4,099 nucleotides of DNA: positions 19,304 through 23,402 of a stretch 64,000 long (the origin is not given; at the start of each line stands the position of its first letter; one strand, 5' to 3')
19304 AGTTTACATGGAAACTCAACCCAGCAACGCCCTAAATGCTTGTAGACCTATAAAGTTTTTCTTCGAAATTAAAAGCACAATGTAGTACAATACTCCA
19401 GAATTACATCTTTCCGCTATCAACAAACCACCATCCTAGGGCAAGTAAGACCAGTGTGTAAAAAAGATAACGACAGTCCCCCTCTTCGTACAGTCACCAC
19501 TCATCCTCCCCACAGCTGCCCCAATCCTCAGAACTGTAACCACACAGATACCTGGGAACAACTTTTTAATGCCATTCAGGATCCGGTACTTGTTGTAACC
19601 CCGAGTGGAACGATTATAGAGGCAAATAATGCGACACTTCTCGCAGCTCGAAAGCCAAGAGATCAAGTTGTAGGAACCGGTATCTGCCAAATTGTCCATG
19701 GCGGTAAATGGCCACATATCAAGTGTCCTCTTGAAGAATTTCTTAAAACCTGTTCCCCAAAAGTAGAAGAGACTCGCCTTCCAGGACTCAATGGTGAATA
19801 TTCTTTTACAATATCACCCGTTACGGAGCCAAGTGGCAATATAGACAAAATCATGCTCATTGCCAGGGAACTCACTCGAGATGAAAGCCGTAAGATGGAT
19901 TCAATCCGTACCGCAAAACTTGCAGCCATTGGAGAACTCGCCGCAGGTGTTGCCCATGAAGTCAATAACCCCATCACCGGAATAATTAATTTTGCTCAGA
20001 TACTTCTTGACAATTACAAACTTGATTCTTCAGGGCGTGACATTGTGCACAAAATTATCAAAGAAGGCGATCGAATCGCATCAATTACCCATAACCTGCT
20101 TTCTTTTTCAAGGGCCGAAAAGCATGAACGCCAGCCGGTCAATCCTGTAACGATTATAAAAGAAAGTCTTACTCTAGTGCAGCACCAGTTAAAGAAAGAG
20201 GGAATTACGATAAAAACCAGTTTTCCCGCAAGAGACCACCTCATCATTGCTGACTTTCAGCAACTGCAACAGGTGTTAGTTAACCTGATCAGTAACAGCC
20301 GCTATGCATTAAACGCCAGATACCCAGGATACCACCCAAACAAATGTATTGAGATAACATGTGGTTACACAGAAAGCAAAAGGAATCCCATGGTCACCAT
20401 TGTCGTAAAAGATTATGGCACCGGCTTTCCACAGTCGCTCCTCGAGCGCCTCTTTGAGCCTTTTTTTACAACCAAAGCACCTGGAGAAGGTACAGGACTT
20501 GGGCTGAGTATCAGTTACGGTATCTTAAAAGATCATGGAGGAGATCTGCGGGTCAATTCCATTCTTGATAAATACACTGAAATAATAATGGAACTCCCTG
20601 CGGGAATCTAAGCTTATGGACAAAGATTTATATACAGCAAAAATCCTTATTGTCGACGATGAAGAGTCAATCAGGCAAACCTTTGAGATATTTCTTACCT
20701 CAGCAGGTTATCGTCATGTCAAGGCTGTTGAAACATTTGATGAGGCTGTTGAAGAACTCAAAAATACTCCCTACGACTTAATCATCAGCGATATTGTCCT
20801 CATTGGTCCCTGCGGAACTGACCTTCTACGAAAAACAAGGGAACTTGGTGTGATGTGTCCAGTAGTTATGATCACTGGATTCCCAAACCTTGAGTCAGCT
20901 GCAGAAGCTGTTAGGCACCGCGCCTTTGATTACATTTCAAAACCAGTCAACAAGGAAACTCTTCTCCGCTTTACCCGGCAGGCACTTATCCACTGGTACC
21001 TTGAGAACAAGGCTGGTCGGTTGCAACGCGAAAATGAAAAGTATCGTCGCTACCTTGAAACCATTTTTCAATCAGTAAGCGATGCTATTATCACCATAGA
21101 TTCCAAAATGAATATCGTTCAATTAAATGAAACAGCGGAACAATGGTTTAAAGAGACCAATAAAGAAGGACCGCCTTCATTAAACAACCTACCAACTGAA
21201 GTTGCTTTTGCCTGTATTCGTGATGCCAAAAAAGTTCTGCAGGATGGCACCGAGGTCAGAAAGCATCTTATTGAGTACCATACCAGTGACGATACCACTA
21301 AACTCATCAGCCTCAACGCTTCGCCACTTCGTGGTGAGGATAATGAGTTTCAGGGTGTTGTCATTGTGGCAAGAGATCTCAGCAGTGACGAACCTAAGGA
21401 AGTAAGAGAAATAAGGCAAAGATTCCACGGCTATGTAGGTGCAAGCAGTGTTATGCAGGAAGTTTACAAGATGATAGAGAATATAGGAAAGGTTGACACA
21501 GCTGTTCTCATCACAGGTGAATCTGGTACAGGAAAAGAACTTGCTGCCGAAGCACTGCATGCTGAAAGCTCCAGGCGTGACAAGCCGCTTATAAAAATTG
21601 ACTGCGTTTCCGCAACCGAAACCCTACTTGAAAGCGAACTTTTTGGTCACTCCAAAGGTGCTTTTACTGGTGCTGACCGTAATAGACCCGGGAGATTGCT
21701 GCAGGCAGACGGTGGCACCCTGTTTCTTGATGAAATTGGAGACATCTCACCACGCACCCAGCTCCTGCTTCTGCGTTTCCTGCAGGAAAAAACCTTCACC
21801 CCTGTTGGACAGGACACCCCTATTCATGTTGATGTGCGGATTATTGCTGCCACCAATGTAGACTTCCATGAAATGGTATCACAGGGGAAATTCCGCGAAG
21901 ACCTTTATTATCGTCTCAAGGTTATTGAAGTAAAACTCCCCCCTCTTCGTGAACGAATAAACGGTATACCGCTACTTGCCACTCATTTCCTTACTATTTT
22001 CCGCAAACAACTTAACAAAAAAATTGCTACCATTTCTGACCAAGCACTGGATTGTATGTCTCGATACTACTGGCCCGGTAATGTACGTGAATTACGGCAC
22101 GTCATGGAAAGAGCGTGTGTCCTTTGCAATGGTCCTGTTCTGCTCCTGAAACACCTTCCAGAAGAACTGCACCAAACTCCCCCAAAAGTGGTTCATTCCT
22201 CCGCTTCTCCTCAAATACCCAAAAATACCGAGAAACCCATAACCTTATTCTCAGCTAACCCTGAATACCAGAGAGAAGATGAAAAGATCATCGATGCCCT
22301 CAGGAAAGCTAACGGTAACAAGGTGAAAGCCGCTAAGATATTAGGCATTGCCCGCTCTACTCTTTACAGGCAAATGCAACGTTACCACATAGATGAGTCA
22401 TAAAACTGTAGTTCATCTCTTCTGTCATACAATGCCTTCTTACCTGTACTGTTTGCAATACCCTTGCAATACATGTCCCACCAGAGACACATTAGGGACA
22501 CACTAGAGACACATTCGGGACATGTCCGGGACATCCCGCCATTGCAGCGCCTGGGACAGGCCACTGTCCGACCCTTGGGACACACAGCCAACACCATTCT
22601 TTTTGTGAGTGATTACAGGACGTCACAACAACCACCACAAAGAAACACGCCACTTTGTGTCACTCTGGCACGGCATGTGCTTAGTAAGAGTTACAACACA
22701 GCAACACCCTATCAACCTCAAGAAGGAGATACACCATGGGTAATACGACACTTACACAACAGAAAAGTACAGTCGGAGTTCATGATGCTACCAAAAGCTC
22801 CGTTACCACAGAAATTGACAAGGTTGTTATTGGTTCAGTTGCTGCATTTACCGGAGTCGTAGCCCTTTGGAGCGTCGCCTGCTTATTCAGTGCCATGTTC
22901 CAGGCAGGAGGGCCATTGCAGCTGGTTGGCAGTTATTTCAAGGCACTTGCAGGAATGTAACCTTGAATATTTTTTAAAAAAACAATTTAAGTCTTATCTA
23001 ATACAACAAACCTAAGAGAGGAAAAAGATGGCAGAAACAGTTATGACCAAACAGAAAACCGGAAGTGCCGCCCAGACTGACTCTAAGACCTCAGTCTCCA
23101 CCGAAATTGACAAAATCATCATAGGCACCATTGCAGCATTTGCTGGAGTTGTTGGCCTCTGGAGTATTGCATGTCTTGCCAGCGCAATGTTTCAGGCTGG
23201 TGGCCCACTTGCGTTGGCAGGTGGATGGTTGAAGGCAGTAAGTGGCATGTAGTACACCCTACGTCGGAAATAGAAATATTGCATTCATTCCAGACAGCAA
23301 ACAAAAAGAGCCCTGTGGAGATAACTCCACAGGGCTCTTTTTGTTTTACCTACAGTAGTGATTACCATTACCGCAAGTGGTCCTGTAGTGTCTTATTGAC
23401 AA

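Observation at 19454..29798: Candidate undescribed envelope/redox module: a sigma-54 two-component pair, twin 74-aa membrane proteins, FtsH, a His-less sensor and a cytochrome-NrfCD complex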

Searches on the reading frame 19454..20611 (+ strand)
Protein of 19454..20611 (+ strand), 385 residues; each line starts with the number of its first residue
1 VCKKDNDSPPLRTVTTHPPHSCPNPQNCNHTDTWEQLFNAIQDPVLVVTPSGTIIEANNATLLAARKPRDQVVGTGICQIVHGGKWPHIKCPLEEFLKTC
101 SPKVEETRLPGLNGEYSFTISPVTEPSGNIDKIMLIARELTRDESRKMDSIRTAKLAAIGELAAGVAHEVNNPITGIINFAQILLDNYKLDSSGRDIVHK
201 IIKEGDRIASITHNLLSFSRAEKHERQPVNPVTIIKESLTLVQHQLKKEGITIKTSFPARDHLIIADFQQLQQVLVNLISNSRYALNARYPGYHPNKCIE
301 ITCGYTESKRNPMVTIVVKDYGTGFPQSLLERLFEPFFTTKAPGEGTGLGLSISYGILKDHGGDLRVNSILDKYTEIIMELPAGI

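Call 3: search_protein_families(library=pfam, proteins=[window:19454-20611:+], max_evalue=0.01)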
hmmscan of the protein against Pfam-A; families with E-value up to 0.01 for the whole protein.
window:19454-20611:+ (385 aa): 5 families
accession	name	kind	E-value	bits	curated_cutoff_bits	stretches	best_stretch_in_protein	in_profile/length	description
PF02518.31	HATPase_c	-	1.4e-18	67.8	26.4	1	267-383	2-109/111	Histidine kinase-, DNA gyrase B-, and HSP90-like ATPase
PF00512.31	HisKA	-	4e-16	59.2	26.9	1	160-222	3-64/66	His Kinase A (phospho-acceptor) domain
PF08448.16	PAS_4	-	8e-09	36.2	23.1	1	38-142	1-107/110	PAS fold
PF13426.13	PAS_9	-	1.9e-05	25.3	27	1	43-141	2-102/103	PAS domain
PF00989.32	PAS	-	0.0057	17.1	22.6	0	34-75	3-44/113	PAS fold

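Call 6: search_protein_families(library=ncbifam, proteins=[window:19454-20611:+], max_evalue=0.01)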
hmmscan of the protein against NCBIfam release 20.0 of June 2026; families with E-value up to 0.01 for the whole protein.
window:19454-20611:+ (385 aa): 78 families (the best 25 are shown)
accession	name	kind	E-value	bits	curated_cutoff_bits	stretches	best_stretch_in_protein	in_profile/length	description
NF008468.0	PRK11360.1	equivalog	4.3e-60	203.7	646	1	35-382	271-607/616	two-component system sensor histidine kinase AtoS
NF047466.1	hybrid_RR_LvrB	exception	2e-52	178.6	500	1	153-383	146-376/377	hybrid histidine kinase/response regulator LvrB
NF010411.0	PRK13837.1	equivalog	2.5e-43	148.2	647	1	153-383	444-675/828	two-component system VirA-like sensor kinase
NF007688.0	PRK10364.1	equivalog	6.2e-43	147.2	479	1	151-383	232-451/460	two-component system sensor histidine kinase ZraS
NF046020.1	HisKinCckABruc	equivalog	8e-43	146.4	1000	1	115-382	434-706/868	cell cycle histidine kinase CckA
NF052574.1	HisKinEspCMyxo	equivalog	5.3e-41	140.6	1200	1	48-383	302-637/785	serine histidine kinase EspC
NF046026.1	HisKinCckACaul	equivalog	1.1e-36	126.3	1000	1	148-370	291-519/678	cell cycle histidine kinase CckA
NF047497.1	HK_LIC_12097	equivalog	1.2e-35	122.9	500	1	127-382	118-365/367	LIC_12097 family sensor histidine kinase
NF046044.1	PnpS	equivalog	2e-35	122.6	400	1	29-382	52-390/390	two-component system histidine kinase PnpS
NF010076.0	PRK13557.1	subfamily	2.4e-35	122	631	1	119-383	123-394/540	histidine kinase famiy protein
NF052573.1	HisKinEspAMyxo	equivalog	1.3e-31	109.4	1400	1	37-371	259-599/755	serine histidine kinase EspA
NF038348.1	T2SS_HK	subfamily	1.4e-30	106.3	450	2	200-382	403-572/574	histidine kinase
NF047794.1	HisKinPtgB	equivalog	3.9e-28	98.1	1000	1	149-380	432-652/656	two-component system sensor histidine kinase PgtB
NF053867.1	SprKinKinDBac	equivalog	2.1e-26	92.4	775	1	143-383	270-497/500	sporulation kinase KinD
TIGR02966.1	phoR_proteo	equivalog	4.1e-26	91.8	334.2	1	32-374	6-326/333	phosphate regulon sensor histidine kinase PhoR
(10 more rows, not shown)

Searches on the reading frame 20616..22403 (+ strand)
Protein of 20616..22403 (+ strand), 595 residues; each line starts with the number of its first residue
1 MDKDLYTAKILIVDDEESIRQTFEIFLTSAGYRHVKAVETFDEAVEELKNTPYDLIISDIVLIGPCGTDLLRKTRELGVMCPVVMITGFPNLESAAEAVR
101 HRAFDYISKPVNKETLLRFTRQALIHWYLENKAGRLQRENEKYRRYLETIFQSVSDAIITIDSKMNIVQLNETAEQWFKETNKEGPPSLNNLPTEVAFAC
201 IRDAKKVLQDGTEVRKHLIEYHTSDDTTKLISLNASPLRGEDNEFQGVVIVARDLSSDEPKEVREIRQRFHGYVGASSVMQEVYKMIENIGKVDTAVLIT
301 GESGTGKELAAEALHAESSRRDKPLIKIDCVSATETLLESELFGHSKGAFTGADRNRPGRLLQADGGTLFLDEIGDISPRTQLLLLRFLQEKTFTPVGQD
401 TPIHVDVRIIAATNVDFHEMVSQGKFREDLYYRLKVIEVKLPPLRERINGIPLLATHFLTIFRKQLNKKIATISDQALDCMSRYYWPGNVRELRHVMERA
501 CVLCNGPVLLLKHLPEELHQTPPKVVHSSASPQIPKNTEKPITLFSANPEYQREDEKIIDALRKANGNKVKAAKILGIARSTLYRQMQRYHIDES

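Call 3: search_protein_families(library=pfam, proteins=[window:20616-22403:+], max_evalue=0.01)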
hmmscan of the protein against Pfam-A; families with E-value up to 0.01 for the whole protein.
window:20616-22403:+ (595 aa): 17 families
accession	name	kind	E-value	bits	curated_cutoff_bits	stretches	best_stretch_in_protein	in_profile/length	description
PF00158.32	Sigma54_activat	-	1.5e-66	223.6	20.2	1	274-439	2-167/168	Sigma-54 interaction domain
PF25601.1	AAA_lid_14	-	1.4e-26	92.6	27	1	445-525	1-81/87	AAA+ ATPase lid domain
PF00072.30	Response_reg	-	2.5e-22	79.6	30.2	1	10-117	1-107/111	Response regulator receiver domain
PF14532.12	Sigma54_activ_2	-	1.6e-20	74.1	25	1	274-444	1-138/138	Sigma-54 interaction domain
PF02954.25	HTH_8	-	1.6e-11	44.2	22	1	554-590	6-42/42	Bacterial regulatory protein, Fis family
PF08448.16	PAS_4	-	3.3e-08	34.2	23.1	1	151-256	1-106/110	PAS fold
PF13426.13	PAS_9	-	3.7e-06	27.6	27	1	156-256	2-102/103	PAS domain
PF07728.20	AAA_5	-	4e-06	27.3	22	1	297-415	2-123/139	AAA domain (dynein-related subfamily)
PF00989.32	PAS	-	4.9e-06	27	22.6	1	147-254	3-112/113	PAS fold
PF07724.20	AAA_2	-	2.1e-05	25.1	27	1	297-424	6-134/166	AAA domain (Cdc48 subfamily)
PF00004.35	AAA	-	0.00023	22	21.2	1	297-415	1-110/131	ATPase family associated with various cellular activities (AAA)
PF13596.12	PAS_10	-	0.00038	21.5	22.1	1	147-255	1-105/106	PAS domain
PF13188.13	PAS_8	-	0.00058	20.1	21.8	1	146-183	2-41/65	PAS domain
PF20720.3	nSTAND3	-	0.001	19.3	27.2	0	281-338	4-61/155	Novel STAND NTPase 3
PF13551.12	HTH_29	-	0.0022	18.5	28.1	1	557-591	3-37/64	Winged helix-turn helix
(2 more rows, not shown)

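Call 6: search_protein_families(library=ncbifam, proteins=[window:20616-22403:+], max_evalue=0.01)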
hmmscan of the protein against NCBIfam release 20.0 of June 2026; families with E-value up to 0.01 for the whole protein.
window:20616-22403:+ (595 aa): 114 families (the best 25 are shown)
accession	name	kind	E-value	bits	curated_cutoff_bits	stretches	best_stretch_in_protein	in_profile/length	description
NF008469.0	PRK11361.1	equivalog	2.1e-117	392.6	714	2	270-593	142-457/461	acetoacetate metabolism transcriptional regulator AtoC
TIGR01818.1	ntrC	equivalog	5.6e-116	388.1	558.6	2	248-588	107-461/463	nitrogen regulation protein NR(I)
NF007689.0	PRK10365.1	equivalog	1.3e-105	353.7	760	2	266-589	134-441/441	sigma-54-dependent response regulator transcription factor ZraR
TIGR01817.1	nifA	equivalog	1.8e-102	343.8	528.85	1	254-593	179-530/534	nif-specific transcriptional activator NifA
NF041946.1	LuxO_transreg_Vib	equivalog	1.2e-101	340.8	800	2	258-590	120-460/463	quorum-sensing sigma-54 dependent transcriptional regulator LuxO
TIGR02915.1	PEP_resp_reg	equivalog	2.7e-100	336.3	502.6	2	261-592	127-444/445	PEP-CTERM-box response regulator transcription factor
NF041552.1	TF_PrdR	equivalog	2.1e-99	333.4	795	1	138-591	127-577/577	sigma-54 dependent transcriptional regulator PrdR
NF008176.1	PRK10923.1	equivalog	8.3e-97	324.7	620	2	264-589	131-465/469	nitrogen regulation protein NR(I)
NF003451.0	PRK05022.1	equivalog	2.4e-94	316.9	476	1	263-592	182-510/512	nitric oxide reductase transcriptional regulator NorR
NF038308.1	RNA_repair_RtcR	equivalog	1.2e-92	311.5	650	1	248-584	150-505/530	RNA repair transcriptional activator RtcR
NF051870.1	NAssimRespRegNtrX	equivalog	3.9e-89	299.6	600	2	250-588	114-448/452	nitrogen assimilation response regulator NtrX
NF050807.1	TransRegFlbDCaul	equivalog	2.1e-87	293.9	750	1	275-591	122-439/454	sigma-54-dependent transcriptional regulator FlbD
NF011695.0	PRK15115.1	equivalog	1.1e-85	288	763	2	274-594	138-440/445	two-component system response regulator GlrR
TIGR02329.1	propionate_PrpR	equivalog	2.5e-83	280.5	499.2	1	264-588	205-525/526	propionate catabolism operon regulatory protein PrpR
NF011953.0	PRK15424.1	equivalog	1.1e-81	275.1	703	1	257-590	205-534/538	propionate catabolism operon regulatory protein PrpR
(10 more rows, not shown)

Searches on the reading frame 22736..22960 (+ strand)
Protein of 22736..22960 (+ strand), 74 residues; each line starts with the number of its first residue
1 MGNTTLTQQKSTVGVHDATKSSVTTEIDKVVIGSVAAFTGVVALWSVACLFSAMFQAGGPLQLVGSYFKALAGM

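Call 3: search_protein_families(library=pfam, proteins=[window:22736-22960:+], max_evalue=0.01)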
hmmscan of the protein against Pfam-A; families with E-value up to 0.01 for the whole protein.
window:22736-22960:+ (74 aa): 0 families

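Call 6: search_protein_families(library=ncbifam, proteins=[window:22736-22960:+], max_evalue=0.01)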
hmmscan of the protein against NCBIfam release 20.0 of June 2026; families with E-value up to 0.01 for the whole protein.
window:22736-22960:+ (74 aa): 0 families

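Call 82: search_protein_families(library=padloc, proteins=[window:22736-22960:+], max_evalue=0.001)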
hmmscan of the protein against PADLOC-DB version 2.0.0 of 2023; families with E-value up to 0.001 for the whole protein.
window:22736-22960:+ (74 aa): 0 families

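Call 83: search_protein_families(library=phrogs, proteins=[window:22736-22960:+], max_evalue=0.01)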
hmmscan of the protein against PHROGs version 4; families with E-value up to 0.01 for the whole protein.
window:22736-22960:+ (74 aa): 0 families

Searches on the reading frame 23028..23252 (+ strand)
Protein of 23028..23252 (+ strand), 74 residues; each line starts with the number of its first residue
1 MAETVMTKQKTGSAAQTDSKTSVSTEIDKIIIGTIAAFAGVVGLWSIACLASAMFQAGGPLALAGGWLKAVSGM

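Call 3: search_protein_families(library=pfam, proteins=[window:23028-23252:+], max_evalue=0.01)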
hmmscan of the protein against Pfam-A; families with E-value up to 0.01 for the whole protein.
window:23028-23252:+ (74 aa): 0 families

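Call 6: search_protein_families(library=ncbifam, proteins=[window:23028-23252:+], max_evalue=0.01)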
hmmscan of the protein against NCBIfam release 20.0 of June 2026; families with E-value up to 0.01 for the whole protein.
window:23028-23252:+ (74 aa): 0 families

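Call 8: find_homologous_proteins(query=window:23028-23249:+, max_evalue=0.01)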
Query seq(74 aa) (74 aa): 109 proteins with E <= 0.01 among 113 candidates.
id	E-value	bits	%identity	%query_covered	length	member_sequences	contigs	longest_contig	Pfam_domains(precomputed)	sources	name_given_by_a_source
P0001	2.5e-34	133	92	100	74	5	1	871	-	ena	-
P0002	1.3e-31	125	82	100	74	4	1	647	-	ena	-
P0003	2.3e-31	124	82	100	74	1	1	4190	-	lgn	-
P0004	8.1e-31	122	81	100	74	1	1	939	-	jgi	-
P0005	1.0e-30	122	81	100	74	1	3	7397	-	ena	-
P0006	3.3e-30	120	80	100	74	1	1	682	-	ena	-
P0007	3.3e-30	120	81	100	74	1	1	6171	-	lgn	-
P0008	9.1e-30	119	78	100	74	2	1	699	-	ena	-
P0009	1.1e-29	119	81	100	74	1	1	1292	-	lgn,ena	-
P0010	1.3e-29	119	77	100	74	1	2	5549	-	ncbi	-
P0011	1.3e-29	118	78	100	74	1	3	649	-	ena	-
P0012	3.0e-29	117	80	100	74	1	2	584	-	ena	-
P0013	3.6e-29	117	80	100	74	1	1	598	-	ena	-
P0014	4.0e-29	117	80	100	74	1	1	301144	-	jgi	jgi:hypothetical protein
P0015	4.6e-29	117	76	100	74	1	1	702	-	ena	-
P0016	4.7e-29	117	80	100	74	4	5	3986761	-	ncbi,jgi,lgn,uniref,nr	ncbi:hypothetical protein UWK_02212 [Desulfocapsa sulfexigens DSM 10523]|uniref:Uncharacterized prot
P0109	1.0e-18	84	59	99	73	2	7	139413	-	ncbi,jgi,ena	-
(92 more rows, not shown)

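Call 9: find_encoding_contigs(protein=P0016, flank=10000, max_places=2)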
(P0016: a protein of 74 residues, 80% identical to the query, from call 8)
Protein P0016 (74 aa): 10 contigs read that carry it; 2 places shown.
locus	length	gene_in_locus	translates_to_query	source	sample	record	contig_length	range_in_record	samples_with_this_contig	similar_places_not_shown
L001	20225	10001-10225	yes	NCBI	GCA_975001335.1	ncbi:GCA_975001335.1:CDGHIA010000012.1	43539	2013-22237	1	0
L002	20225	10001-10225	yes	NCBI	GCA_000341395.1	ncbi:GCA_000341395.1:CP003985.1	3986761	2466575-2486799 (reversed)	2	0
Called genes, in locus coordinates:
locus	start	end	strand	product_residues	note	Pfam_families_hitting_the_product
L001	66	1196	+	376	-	PF05222:AlaDh_PNT_N, PF01262:AlaDh_PNT_C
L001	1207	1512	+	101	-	PF12769:PNTB_4TM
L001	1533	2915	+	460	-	PF02233:PNTB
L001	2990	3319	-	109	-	PF01627:Hpt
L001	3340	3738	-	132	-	PF00072:Response_reg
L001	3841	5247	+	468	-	PF22132:TilS-like (faint), PF01171:ATP_bind_3, PF01507:PAPS_reduct (faint), PF11734:TilS_C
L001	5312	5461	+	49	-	-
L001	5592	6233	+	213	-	PF07796:DUF1638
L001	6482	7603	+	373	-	PF08448:PAS_4, PF00512:HisKA, PF02518:HATPase_c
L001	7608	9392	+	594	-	PF00072:Response_reg, PF08448:PAS_4, PF00158:Sigma54_activat, PF14532:Sigma54_activ_2, PF07728:AAA_5 (weak), PF25601:AAA_lid_14, PF02954:HTH_8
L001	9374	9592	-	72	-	-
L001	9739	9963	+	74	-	-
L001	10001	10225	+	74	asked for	-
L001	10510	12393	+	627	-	PF00004:AAA, PF17862:AAA_lid_3, PF01434:Peptidase_M41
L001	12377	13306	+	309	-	-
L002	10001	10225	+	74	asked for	-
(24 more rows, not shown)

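Call 10: find_encoding_contigs(protein=P0109, flank=10000, max_places=2)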
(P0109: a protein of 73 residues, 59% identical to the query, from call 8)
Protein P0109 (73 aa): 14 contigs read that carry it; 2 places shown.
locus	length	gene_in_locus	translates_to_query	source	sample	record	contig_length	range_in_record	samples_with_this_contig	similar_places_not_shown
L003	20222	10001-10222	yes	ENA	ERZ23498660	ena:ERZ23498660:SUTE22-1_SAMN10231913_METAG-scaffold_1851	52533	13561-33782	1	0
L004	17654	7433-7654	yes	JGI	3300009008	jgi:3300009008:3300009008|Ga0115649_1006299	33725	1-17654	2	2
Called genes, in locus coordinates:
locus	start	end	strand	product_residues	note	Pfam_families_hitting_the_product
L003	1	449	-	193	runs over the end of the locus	PF00440:TetR_N, PF16925:TetR_C_13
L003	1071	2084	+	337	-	PF01797:Y1_Tnp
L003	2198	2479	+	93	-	PF02604:PhdYeFM_antitox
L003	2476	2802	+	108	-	PF05016:ParE_toxin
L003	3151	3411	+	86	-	-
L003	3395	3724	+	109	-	PF05534:HicB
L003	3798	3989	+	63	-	PF11381:DUF3185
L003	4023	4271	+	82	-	-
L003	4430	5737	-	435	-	PF00037:Fer4, PF12797:Fer4_2 (weak), PF12837:Fer4_6 (weak), PF13237:Fer4_10, PF14697:Fer4_21 (weak), PF12838:Fer4_7, PF13187:Fer4_9 (weak)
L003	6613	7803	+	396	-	PF08448:PAS_4, PF00512:HisKA, PF02518:HATPase_c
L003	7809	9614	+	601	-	PF00072:Response_reg, PF00158:Sigma54_activat, PF14532:Sigma54_activ_2, PF25601:AAA_lid_14, PF02954:HTH_8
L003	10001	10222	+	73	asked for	-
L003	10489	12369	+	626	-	PF00004:AAA, PF07728:AAA_5 (faint), PF17862:AAA_lid_3, PF01434:Peptidase_M41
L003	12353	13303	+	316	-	-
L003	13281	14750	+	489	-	PF03264:Cytochrom_NNT, PF14522:Cytochrome_C7 (faint)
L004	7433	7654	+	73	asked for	-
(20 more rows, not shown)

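Call 49: search_protein_representatives(alignment_id=A3)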
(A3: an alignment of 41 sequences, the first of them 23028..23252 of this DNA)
Query: 41 sequences, 74 profile positions. Proteins with E-value up to 0.001 (for the whole library): 207; up to 1e-10: 25; up to 1e-30: 1. The best 150 are listed.
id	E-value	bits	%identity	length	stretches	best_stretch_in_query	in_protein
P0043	4.2e-37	142.0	-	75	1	2-74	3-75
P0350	2.4e-29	117.2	-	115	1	1-74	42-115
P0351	8.3e-24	99.4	-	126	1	1-59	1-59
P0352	2.9e-21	91.3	-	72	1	1-74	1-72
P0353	1.5e-20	89.0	-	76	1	1-74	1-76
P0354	3.2e-20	88.0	-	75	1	1-51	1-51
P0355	1.9e-18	82.3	-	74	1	1-74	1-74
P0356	1.2e-15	73.3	-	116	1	1-58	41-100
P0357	2.2e-15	72.5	-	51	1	1-48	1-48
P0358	2.2e-14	69.2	-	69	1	12-74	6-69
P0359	2.3e-14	69.2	-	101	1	7-73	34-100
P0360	3.8e-14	68.5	-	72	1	1-74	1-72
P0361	3.8e-14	68.5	-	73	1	1-74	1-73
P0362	2.2e-13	66.0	-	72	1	7-74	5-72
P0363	6.7e-13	64.5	-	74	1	1-74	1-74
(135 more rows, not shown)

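Call 74: predict_structure(alignment_id=A3)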
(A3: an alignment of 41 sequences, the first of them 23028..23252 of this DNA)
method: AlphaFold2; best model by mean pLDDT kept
length: 74 residues; sequences in the alignment: 41
mean_pLDDT: 60.5   pTM: 0.27
mean pLDDT of the five models: 60.5, 60.3, 60.2, 56.2, 56.1
residues with pLDDT >= 90: 0; 70-90: 18; 50-70: 50; < 50: 6
segments of 3 or more residues with pLDDT < 50: none
pLDDT, mean of each block of 10 residues (from residue 1): 54 52 59 75 73 56 58 52
secondary structure, 60 per line:
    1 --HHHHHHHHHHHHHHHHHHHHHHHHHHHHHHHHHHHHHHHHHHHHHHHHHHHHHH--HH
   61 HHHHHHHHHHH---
elements in order: H3-56 H59-71

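Call 82: search_protein_families(library=padloc, proteins=[window:23028-23252:+], max_evalue=0.001)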
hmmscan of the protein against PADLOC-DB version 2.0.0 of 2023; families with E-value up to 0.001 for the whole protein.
window:23028-23252:+ (74 aa): 0 families

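Call 83: search_protein_families(library=phrogs, proteins=[window:23028-23252:+], max_evalue=0.01)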
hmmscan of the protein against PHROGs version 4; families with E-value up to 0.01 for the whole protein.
window:23028-23252:+ (74 aa): 0 families
